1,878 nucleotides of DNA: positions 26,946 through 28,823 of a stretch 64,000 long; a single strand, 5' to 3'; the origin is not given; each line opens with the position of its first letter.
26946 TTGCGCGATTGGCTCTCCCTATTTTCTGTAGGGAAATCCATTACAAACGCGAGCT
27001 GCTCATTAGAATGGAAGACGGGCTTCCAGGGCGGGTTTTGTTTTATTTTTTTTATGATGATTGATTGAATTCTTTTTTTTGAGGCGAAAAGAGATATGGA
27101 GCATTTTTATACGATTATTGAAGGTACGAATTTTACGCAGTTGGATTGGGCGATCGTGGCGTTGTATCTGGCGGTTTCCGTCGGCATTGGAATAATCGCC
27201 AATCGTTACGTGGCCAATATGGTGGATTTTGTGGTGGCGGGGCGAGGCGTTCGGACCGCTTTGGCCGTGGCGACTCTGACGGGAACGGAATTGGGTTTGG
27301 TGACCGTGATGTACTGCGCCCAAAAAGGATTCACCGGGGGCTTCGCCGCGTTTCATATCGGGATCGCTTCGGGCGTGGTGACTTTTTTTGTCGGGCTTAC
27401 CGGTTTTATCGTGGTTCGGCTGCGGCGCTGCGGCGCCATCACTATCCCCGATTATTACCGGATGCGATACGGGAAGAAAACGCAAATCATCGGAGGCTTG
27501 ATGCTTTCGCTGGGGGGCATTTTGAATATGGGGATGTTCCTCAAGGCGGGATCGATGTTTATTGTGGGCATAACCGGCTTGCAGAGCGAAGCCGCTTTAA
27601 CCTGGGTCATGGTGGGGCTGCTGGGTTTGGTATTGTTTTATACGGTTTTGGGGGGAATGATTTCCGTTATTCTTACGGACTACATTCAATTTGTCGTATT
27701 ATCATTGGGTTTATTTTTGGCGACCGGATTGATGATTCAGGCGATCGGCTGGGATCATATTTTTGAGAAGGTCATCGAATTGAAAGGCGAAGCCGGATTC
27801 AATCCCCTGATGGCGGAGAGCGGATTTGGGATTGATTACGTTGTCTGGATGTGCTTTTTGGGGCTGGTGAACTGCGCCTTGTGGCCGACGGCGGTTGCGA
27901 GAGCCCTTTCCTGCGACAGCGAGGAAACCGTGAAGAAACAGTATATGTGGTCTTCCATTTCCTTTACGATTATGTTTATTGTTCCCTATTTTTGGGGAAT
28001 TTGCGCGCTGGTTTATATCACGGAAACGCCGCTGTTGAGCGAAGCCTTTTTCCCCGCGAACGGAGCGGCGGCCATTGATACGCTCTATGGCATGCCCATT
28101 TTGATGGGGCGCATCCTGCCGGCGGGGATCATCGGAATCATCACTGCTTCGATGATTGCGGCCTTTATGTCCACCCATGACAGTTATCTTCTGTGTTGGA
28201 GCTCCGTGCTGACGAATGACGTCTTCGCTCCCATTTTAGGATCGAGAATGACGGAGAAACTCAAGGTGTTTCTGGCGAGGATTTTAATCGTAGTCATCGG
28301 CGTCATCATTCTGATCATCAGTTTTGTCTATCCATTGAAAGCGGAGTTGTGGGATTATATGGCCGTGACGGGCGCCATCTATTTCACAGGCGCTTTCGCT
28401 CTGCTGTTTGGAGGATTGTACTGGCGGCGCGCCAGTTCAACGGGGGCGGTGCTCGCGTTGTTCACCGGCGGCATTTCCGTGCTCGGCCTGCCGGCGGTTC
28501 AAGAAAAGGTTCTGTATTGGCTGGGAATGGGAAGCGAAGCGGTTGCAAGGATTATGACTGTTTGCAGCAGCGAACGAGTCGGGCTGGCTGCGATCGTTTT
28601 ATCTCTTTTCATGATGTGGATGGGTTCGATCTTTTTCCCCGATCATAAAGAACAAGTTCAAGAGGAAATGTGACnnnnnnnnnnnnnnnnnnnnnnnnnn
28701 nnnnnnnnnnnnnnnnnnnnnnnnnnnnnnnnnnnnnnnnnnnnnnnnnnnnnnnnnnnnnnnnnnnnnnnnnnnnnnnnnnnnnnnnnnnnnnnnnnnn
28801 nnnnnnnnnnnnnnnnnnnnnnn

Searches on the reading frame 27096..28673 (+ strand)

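Call 7: search_protein_families(library=pfam, proteins=[window:27096-28673:+], max_evalue=0.001)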
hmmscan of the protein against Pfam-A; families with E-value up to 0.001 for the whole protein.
window:27096-28673:+ (525 aa): 1 family
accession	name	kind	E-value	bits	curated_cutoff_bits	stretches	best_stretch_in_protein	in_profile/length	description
PF00474.23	SSF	-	3.8e-35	122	22.8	1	45-458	1-406/406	Sodium:solute symporter family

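Call 10: search_protein_families(library=ncbifam, proteins=[window:27096-28673:+], max_evalue=0.001)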
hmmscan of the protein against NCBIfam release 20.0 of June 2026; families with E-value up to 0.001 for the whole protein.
window:27096-28673:+ (525 aa): 7 families
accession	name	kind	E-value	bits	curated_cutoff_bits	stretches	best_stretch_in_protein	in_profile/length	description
TIGR00813.1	sss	superfamily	1.3e-42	146.4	184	1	45-458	1-411/411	sodium/solute symporter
TIGR02121.1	Na_Pro_sym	equivalog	8.7e-20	70.9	515.5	1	21-465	7-437/488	sodium/proline symporter PutP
NF007790.0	PRK10484.1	equivalog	1.3e-18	67.1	401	1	41-470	31-456/527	solute:sodium symporter family transporter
TIGR02119.1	panF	equivalog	9.1e-18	64.5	328.05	1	23-471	9-443/471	sodium/pantothenate symporter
TIGR03648.1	Na_symport_lg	subfamily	1.8e-17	63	320.75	1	341-523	358-539/547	VC_2705 family sodium/solute symporter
NF011948.0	PRK15419.1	equivalog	3.8e-11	42.5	955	1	22-463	12-442/502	sodium/proline symporter PutP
NF058657.1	MncbAcdTpMctC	equivalog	2.2e-07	29.8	670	1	16-519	7-504/527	monocarboxylic acid transporter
